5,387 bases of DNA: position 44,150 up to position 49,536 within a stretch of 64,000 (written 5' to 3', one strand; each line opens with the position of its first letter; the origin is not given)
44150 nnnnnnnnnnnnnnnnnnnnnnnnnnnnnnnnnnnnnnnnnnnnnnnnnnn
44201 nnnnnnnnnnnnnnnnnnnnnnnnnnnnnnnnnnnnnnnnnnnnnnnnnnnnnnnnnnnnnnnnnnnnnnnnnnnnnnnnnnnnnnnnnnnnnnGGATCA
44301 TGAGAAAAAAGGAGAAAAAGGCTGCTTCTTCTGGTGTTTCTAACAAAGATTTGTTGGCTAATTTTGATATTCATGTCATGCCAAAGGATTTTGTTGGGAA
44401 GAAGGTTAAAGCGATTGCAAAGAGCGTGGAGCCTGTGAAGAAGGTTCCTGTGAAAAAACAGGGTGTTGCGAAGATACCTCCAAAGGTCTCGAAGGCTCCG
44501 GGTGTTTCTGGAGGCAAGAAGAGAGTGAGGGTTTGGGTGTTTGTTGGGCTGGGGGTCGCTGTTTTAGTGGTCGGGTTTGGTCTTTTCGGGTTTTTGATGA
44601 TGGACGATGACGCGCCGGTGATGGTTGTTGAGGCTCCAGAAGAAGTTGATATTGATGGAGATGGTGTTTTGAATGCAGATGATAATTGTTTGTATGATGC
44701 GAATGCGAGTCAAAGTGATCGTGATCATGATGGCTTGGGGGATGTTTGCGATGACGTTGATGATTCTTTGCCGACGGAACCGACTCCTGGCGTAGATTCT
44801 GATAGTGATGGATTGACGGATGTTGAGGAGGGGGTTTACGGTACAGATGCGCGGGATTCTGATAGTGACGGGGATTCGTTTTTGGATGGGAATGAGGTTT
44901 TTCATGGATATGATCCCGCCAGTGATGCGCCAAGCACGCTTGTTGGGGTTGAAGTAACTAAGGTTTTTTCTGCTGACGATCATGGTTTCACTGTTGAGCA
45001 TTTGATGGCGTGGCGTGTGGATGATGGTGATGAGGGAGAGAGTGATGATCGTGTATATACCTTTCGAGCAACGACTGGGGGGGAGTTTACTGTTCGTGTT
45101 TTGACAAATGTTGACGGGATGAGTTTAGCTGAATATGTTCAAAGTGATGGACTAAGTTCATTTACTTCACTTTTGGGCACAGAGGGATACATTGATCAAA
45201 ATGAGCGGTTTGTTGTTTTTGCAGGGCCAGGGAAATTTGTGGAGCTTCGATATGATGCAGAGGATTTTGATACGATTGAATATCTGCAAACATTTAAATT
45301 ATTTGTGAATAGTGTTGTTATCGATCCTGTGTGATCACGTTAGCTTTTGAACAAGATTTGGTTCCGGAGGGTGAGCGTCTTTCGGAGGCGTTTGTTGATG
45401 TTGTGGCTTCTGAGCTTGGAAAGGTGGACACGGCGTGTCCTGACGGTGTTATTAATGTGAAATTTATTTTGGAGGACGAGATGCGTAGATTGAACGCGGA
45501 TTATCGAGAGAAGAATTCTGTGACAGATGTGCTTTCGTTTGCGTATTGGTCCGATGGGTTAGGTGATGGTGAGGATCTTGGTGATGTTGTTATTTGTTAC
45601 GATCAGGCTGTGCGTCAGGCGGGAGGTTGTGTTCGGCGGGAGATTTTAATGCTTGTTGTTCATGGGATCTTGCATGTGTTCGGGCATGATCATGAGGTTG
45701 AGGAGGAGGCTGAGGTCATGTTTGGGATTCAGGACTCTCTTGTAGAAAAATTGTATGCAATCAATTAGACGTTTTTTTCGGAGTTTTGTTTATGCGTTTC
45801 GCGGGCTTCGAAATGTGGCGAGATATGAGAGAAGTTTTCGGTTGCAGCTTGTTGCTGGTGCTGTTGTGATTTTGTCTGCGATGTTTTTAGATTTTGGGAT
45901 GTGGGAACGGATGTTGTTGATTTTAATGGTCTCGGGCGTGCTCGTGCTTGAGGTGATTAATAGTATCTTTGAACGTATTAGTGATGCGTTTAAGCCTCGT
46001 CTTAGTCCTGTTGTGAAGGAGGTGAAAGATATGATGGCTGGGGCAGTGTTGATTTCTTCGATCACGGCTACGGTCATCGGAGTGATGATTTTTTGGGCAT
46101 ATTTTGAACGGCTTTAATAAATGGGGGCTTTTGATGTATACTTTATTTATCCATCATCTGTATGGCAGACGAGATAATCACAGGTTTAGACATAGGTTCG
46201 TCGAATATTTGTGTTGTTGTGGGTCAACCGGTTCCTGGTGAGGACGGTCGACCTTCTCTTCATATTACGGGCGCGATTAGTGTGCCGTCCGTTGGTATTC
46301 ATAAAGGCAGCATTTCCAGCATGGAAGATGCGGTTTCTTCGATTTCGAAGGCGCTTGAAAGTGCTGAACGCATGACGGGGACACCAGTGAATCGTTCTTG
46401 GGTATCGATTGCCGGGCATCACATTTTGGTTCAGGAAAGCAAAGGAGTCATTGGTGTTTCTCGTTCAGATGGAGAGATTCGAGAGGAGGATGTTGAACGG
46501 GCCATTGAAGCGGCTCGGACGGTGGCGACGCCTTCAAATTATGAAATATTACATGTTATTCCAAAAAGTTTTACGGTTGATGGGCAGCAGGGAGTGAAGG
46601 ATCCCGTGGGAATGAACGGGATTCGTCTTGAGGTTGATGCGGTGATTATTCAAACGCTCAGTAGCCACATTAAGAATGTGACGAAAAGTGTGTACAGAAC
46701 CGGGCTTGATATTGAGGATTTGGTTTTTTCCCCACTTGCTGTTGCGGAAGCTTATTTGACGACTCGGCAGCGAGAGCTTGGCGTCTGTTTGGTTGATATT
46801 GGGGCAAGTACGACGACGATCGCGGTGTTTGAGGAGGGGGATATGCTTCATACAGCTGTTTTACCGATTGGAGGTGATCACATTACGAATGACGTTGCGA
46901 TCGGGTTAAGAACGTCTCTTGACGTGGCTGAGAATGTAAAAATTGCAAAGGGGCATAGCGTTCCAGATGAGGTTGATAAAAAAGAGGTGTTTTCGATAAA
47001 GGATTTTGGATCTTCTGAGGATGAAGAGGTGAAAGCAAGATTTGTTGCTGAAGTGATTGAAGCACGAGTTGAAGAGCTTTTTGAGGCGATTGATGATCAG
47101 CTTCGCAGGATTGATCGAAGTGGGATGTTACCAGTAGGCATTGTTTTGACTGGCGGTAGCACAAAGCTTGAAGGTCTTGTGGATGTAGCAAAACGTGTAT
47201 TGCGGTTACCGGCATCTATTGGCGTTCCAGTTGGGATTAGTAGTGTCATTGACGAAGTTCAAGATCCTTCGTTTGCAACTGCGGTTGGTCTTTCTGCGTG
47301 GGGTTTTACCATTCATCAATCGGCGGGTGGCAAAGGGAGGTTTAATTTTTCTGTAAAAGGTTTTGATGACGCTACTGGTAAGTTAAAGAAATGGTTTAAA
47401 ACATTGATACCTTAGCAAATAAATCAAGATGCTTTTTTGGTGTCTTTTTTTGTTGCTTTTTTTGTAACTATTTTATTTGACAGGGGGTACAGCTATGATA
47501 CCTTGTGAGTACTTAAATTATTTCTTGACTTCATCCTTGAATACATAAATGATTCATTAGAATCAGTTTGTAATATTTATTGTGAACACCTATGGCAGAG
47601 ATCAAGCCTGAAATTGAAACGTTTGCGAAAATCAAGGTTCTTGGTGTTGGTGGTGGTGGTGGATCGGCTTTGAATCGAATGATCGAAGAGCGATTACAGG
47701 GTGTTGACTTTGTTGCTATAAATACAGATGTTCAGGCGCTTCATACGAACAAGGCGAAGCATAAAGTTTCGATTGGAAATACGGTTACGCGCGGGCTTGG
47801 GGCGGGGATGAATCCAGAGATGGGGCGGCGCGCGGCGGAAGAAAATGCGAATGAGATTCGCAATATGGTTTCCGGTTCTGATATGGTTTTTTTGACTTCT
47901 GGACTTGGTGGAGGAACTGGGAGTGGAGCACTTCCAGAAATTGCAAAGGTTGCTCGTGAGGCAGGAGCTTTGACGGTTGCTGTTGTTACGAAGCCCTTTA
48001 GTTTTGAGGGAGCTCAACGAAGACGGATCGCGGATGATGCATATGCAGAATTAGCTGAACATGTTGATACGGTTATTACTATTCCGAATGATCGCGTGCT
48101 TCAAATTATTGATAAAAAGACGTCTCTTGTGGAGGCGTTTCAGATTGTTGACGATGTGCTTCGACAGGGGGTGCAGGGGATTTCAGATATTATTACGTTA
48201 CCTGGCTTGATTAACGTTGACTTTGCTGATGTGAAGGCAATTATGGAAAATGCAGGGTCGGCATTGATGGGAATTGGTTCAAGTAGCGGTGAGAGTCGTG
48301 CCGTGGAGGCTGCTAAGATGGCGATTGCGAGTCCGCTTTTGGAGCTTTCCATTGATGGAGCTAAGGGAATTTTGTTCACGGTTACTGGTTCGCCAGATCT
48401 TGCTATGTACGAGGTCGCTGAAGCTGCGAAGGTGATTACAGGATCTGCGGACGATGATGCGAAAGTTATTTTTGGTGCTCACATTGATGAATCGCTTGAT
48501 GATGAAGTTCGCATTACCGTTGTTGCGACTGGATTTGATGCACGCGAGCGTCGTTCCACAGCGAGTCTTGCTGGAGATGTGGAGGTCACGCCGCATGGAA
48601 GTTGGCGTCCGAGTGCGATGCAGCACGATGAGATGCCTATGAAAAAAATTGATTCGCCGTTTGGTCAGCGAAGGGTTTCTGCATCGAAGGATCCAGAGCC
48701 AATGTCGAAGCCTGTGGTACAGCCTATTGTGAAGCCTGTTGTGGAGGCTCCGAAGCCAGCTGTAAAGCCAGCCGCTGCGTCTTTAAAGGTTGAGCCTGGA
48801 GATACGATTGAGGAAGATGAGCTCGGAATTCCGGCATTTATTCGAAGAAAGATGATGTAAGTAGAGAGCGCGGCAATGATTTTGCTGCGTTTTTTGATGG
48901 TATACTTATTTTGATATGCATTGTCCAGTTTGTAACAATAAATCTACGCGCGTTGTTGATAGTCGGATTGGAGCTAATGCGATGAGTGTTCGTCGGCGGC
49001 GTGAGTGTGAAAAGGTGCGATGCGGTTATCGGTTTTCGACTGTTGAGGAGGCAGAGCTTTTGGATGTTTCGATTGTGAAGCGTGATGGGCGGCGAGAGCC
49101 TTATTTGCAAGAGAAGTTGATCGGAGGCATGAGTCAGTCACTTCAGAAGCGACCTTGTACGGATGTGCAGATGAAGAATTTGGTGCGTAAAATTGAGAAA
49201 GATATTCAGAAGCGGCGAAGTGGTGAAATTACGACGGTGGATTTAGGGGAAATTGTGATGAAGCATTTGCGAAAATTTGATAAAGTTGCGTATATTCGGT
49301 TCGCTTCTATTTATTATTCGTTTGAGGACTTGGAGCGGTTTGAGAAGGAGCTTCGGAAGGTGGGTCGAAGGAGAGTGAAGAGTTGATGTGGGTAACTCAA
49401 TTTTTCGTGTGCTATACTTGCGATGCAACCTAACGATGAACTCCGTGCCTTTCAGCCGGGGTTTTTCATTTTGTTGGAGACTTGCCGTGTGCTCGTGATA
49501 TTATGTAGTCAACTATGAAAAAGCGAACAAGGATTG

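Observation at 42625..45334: Three tandem paralogs: bitopic membrane proteins ending in a conserved D(S/T)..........…GTDP…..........(D/N)EV…GY(D/N)P Ca-binding motif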

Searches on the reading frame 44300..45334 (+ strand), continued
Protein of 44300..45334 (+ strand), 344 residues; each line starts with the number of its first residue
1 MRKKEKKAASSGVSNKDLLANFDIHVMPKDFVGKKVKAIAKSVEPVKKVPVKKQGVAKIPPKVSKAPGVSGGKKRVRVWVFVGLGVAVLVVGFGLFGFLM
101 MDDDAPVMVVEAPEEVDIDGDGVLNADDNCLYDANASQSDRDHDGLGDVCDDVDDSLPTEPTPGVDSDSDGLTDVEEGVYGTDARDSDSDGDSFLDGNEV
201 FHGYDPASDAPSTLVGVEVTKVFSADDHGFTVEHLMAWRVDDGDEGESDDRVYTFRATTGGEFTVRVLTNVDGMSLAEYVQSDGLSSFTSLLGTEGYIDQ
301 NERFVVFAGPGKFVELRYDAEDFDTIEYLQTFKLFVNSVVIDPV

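Call 84: find_encoding_contigs(protein=P0117, flank=10000, max_places=1)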
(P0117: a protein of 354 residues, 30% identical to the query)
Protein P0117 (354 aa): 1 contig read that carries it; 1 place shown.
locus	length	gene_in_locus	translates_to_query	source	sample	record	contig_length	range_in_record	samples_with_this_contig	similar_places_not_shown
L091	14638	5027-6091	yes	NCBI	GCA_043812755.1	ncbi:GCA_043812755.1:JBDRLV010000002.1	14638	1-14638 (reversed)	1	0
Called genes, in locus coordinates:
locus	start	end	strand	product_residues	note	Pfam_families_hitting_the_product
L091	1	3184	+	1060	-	?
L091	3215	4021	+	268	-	-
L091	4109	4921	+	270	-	-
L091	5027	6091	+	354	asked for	-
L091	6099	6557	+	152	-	PF02130:YbeY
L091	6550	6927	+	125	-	PF01219:DAGK_prokar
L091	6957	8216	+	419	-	PF11104:PilM_2 (faint), PF02491:SHS2_FTSA, PF06723:MreB_Mbl, PF14450:FtsA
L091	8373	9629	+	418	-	PF00091:Tubulin, PF12327:FtsZ_C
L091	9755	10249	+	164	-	PF22811:Zn_ribbon_NrdR, PF03477:ATP-cone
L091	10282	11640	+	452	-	PF00224:PK, PF02887:PK_C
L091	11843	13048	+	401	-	-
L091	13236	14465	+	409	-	-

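Call 86: search_protein_families(library=pfam, proteins=[P0242, P0243, P0246], max_evalue=0.0001)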
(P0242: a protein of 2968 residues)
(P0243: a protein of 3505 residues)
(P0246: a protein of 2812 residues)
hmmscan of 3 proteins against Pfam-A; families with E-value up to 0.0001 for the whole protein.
P0242 (2968 aa): 1 family
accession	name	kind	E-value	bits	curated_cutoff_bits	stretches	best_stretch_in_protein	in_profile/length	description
PF18884.5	TSP3_bac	-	1.1e-228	738.4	25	12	1927-1947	1-20/22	Bacterial TSP3 repeat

P0243 (3505 aa): 3 families
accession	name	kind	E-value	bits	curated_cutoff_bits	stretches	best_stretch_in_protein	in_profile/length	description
PF18884.5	TSP3_bac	-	3.7e-141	458.6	25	4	172-194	1-22/22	Bacterial TSP3 repeat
PF13385.13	Laminin_G_3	-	1.4e-84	282.2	27.6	5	2528-2689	1-149/151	Concanavalin A-like lectin/glucanases superfamily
PF02210.31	Laminin_G_2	-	1.3e-05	26.2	22.9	0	2157-2215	49-116/126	Laminin G domain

P0246 (2812 aa): 2 families
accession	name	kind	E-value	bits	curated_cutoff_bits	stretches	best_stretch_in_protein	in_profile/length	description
PF18884.5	TSP3_bac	-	1.9e-228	737.6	25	21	1576-1597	1-21/22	Bacterial TSP3 repeat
PF03495.19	Binary_toxB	-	3.3e-12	46.9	25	0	2522-2582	1-61/78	Clostridial binary toxin B/anthrax toxin PA Ca-binding domain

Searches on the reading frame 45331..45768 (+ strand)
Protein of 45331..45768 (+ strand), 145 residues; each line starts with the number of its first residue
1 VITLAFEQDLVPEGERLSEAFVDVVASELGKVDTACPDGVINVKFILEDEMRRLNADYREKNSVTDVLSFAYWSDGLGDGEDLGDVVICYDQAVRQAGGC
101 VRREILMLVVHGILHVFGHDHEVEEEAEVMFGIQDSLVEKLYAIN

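Call 8: search_protein_families(library=pfam, proteins=[window:45331-45768:+], max_evalue=0.01)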
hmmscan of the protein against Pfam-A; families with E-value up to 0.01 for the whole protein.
window:45331-45768:+ (145 aa): 1 family
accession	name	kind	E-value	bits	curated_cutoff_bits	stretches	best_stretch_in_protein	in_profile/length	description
PF02130.23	YbeY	-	2.6e-29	102.2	25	1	35-141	24-129/129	Endoribonuclease YbeY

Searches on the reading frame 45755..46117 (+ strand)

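Call 8: search_protein_families(library=pfam, proteins=[window:45755-46117:+], max_evalue=0.01)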
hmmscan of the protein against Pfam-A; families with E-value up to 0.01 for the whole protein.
window:45755-46117:+ (120 aa): 2 families
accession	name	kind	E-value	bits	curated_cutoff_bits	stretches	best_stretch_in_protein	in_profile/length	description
PF01219.24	DAGK_prokar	-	3.6e-28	97.8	22.3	1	13-113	2-102/102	Prokaryotic diacylglycerol kinase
PF11127.14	YgaP-like_TM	-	0.0083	16.7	25.3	1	19-66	3-46/66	Inner membrane protein YgaP-like, transmembrane domain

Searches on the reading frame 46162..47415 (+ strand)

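Call 8: search_protein_families(library=pfam, proteins=[window:46162-47415:+], max_evalue=0.01)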
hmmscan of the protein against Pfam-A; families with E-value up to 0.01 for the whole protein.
window:46162-47415:+ (417 aa): 7 families
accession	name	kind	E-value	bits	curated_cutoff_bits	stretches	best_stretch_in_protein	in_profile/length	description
PF14450.12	FtsA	-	3.4e-41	141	31.8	2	209-376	1-127/127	Cell division protein FtsA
PF02491.25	SHS2_FTSA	-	2.6e-27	95.4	25.4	1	85-163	1-78/79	SHS2 domain inserted in FTSA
PF06723.19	MreB_Mbl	-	3.5e-12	46.2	27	1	207-354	146-304/327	MreB/Mbl protein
PF11104.14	PilM_2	-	2.1e-09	37.2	27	1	192-273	166-245/340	Type IV pilus assembly protein PilM;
PF00022.25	Actin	-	2.8e-06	26.6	27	1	187-289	126-227/410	Actin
PF25216.1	Volactin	-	4.5e-06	26.8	35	1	206-376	169-316/321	Volactin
PF06277.17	EutA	-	6.4e-06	25.8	27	1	180-245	119-182/475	Ethanolamine utilisation protein EutA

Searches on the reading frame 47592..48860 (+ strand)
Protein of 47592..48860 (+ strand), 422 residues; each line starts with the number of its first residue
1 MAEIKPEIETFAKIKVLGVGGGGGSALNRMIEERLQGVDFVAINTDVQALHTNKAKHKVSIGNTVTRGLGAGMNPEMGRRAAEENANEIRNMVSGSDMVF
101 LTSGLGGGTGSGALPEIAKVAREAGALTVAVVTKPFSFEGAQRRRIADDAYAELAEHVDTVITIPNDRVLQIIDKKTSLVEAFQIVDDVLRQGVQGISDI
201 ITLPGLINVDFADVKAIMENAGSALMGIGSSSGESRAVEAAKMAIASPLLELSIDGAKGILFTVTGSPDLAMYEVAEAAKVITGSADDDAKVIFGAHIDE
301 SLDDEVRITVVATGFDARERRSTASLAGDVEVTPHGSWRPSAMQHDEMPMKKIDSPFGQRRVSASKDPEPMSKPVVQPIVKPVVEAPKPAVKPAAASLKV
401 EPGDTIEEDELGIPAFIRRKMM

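Call 8: search_protein_families(library=pfam, proteins=[window:47592-48860:+], max_evalue=0.01)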
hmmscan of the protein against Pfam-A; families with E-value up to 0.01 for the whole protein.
window:47592-48860:+ (422 aa): 3 families
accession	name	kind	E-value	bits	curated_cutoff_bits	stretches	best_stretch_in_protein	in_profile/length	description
PF00091.31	Tubulin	-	1.9e-47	162.4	33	1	13-174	1-190/190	Tubulin/FtsZ family, GTPase domain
PF12327.13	FtsZ_C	-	1.6e-33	115.3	27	1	222-316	1-95/95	FtsZ family, C-terminal domain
PF13809.12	Tubulin_2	-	1.5e-06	28.2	27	1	70-124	116-189/356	Tubulin like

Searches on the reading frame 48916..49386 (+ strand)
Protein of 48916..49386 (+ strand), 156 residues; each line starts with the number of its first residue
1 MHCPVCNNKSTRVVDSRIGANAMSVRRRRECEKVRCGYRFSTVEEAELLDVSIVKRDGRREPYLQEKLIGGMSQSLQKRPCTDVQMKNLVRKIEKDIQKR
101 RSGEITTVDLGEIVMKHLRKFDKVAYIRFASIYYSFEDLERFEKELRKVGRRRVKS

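Call 8: search_protein_families(library=pfam, proteins=[window:48916-49386:+], max_evalue=0.01)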
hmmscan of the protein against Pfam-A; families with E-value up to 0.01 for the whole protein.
window:48916-49386:+ (156 aa): 2 families
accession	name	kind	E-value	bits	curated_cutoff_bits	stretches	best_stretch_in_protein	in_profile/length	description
PF03477.21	ATP-cone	-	1.9e-18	67.2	25.8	1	52-138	2-87/88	ATP cone domain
PF22811.2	Zn_ribbon_NrdR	-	8.2e-16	58.1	27.2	1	1-44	1-42/42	Transcriptional repressor NrdR-like, N-terminal domain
